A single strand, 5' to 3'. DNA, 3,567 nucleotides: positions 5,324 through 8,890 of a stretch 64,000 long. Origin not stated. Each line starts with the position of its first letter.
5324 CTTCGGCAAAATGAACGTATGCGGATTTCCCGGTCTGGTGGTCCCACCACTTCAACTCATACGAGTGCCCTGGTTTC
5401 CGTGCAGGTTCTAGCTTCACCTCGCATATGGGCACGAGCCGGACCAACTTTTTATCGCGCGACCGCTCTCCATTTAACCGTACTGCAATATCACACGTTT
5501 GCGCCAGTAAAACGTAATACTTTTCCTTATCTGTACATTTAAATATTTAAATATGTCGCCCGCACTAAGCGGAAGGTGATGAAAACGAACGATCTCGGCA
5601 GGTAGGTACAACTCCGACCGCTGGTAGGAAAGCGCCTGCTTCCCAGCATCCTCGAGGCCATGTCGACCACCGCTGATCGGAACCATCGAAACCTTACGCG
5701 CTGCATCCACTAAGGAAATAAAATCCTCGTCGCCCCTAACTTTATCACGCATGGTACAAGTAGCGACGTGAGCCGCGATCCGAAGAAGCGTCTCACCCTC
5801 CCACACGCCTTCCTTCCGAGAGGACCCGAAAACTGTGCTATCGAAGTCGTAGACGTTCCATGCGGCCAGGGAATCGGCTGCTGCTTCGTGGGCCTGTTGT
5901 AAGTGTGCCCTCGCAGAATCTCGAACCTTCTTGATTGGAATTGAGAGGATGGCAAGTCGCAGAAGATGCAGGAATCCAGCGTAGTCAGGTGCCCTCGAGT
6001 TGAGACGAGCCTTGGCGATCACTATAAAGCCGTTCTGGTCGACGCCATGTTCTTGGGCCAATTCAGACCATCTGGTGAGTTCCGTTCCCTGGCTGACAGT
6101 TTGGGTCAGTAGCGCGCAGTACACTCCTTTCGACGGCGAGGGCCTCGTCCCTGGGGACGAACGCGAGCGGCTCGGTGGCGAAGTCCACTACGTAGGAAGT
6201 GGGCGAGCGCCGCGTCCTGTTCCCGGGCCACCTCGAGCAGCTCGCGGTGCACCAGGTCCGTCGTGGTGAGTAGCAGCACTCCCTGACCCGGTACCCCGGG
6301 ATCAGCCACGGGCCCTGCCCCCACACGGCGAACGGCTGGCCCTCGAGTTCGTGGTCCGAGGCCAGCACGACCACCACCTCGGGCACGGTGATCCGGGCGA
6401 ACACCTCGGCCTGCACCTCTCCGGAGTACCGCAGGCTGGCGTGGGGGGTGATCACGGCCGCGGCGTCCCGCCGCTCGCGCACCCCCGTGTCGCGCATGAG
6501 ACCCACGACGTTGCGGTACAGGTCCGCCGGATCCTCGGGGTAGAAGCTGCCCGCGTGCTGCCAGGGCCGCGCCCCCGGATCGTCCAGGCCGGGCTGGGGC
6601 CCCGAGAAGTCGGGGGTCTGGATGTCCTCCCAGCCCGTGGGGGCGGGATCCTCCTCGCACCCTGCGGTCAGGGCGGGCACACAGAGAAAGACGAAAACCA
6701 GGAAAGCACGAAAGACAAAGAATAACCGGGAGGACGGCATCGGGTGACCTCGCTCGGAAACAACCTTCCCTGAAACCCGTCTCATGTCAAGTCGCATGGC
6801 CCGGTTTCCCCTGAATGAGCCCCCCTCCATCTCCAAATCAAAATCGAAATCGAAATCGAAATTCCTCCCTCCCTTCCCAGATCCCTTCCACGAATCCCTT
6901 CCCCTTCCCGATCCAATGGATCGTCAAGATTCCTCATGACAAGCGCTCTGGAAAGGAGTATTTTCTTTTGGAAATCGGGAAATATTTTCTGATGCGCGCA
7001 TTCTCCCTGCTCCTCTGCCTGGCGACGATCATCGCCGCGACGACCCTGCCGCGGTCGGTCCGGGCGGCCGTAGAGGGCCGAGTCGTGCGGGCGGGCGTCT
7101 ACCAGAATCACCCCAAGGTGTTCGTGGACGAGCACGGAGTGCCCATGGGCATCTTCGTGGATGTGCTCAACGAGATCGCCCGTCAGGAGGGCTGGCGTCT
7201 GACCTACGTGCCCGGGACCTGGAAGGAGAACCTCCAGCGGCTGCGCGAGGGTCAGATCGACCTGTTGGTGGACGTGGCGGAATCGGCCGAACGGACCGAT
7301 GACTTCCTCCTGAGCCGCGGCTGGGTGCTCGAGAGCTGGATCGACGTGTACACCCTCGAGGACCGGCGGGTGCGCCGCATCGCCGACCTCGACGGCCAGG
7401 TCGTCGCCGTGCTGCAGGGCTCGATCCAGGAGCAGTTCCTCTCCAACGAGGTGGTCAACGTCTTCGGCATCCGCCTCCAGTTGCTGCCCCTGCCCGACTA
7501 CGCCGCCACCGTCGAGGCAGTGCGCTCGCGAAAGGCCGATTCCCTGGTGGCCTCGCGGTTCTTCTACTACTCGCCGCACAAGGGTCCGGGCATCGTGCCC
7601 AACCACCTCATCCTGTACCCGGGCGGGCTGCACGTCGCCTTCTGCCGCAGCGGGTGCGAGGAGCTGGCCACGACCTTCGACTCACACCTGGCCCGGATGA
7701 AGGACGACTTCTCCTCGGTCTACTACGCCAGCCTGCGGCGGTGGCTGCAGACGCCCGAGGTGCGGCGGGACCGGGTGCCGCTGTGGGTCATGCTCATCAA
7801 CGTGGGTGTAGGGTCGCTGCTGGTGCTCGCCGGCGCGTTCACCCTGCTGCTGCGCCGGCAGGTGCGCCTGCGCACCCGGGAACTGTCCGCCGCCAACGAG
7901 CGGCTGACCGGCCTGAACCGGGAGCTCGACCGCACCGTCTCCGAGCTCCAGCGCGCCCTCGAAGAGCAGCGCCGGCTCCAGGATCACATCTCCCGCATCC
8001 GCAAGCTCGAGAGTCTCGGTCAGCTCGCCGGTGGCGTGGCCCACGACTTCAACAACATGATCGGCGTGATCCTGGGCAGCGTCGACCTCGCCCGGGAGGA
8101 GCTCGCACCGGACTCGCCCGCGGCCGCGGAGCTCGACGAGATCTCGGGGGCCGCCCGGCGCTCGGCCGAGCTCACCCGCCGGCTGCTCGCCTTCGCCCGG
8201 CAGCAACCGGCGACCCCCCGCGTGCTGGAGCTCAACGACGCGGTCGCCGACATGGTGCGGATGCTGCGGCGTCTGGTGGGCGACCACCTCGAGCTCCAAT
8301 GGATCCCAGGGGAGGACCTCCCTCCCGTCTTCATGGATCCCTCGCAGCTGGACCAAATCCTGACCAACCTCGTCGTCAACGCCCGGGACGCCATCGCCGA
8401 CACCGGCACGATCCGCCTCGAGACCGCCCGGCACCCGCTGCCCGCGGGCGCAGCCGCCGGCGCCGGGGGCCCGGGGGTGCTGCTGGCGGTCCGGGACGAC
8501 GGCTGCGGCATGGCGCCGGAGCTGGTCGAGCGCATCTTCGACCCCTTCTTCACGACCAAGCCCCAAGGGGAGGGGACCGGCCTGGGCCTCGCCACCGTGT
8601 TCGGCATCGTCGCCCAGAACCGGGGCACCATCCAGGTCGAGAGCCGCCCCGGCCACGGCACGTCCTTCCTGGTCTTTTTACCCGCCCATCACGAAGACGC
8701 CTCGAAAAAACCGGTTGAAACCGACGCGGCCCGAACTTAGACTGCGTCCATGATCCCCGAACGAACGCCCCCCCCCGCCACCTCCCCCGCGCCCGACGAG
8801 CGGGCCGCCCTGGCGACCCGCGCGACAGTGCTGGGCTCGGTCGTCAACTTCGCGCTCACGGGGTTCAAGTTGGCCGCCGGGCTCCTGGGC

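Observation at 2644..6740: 3.2-kb low-GC island embedded in a Memo-family gene, flanked by ~120-bp imperfect direct repeats that carry a purifying-selection signature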

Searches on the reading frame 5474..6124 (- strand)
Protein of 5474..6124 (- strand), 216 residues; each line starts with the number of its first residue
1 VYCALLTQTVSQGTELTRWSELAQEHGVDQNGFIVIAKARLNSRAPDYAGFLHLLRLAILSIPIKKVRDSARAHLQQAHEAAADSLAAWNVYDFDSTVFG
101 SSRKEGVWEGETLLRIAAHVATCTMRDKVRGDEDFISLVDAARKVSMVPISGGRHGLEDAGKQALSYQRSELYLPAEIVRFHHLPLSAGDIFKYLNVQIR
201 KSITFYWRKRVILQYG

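Call 8: search_protein_families(library=ncbifam, proteins=[window:5474-6124:-], max_evalue=0.1)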
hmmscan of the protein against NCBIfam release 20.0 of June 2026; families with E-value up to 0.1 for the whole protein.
window:5474-6124:- (216 aa): 0 families

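Call 9: search_protein_families(library=pfam, proteins=[window:5474-6124:-], max_evalue=0.1)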
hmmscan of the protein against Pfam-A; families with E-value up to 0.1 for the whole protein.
window:5474-6124:- (216 aa): 0 families

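Call 10: search_protein_families(library=phrogs, proteins=[window:5474-6124:-], max_evalue=0.1)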
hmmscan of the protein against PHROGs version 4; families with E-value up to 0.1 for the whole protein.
window:5474-6124:- (216 aa): 0 families

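Call 18: find_encoding_contigs(protein=window:5474-6124:-, flank=10000, max_places=10)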
Protein window:5474-6124:- (216 aa): 1 contig read that carries it; 1 place shown.
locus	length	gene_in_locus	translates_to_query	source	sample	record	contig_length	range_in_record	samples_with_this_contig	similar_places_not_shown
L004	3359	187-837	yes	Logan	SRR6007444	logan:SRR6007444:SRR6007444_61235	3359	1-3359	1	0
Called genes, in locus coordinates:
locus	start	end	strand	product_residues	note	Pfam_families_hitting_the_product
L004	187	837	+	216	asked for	-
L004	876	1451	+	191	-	-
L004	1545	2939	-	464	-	-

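Call 40: find_homologous_proteins(query=window:5474-6124:-, max_evalue=0.001)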
Query window:5474-6124:- (216 aa): 1 proteins with E <= 0.001 among 301 candidates.
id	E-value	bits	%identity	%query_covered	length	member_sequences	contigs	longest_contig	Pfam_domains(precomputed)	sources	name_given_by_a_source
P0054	3.9e-114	398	99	84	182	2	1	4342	-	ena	-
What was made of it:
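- Tried and rejected: The word-index search treated ORF3 as an orphan (call 40).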

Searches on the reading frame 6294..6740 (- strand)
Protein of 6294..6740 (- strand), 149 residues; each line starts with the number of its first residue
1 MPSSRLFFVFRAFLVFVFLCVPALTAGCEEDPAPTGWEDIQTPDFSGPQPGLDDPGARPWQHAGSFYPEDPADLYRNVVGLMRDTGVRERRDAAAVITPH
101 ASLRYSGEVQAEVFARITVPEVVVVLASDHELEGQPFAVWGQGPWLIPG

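Call 8: search_protein_families(library=ncbifam, proteins=[window:6294-6740:-], max_evalue=0.1)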
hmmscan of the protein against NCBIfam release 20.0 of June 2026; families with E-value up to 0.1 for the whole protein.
window:6294-6740:- (149 aa): 2 families
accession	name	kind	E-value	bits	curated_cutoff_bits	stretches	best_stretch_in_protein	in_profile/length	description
TIGR04336.1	AmmeMemoSam_B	hypoth_equivalog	3.3e-17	62.6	26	1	58-148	1-95/270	AmmeMemoRadiSam system protein B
NF001987.0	PRK00782.1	equivalog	4.1e-14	52.5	295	1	61-148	6-91/267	MEMO1 family protein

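Call 9: search_protein_families(library=pfam, proteins=[window:6294-6740:-], max_evalue=0.1)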
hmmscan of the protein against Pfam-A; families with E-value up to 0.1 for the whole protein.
window:6294-6740:- (149 aa): 1 family
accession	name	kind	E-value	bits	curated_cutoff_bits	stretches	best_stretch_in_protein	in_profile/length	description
PF01875.22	Memo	-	1.1e-14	54.8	27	1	61-148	3-90/269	Memo-like protein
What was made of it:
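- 6286..6740 (-): Memo copy a, N-terminal part. It includes the lipoprotein signal and is of the resident (clade I) type. Matches TIGR04336 positions 1-95 of 270 at E = 3e-17 and PF01875 positions 3-90 (calls 8, 9).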

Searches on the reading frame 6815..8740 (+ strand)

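Call 9: search_protein_families(library=pfam, proteins=[window:6815-8740:+], max_evalue=0.1)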
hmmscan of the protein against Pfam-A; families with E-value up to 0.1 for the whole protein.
window:6815-8740:+ (641 aa): 4 families
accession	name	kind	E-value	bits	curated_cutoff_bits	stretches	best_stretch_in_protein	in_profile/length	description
PF02518.31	HATPase_c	-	4.2e-23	82.4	26.4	1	508-624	2-109/111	Histidine kinase-, DNA gyrase B-, and HSP90-like ATPase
PF00497.25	SBP_bac_3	-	7.4e-12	45.6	26.4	1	93-298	3-119/132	Bacterial extracellular solute-binding proteins, family 3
PF00512.31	HisKA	-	8.3e-07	29.4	26.9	1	401-464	2-64/66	His Kinase A (phospho-acceptor) domain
PF06103.16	DUF948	-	0.012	16.2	37.2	1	335-401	3-73/89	Bacterial protein of unknown function (DUF948)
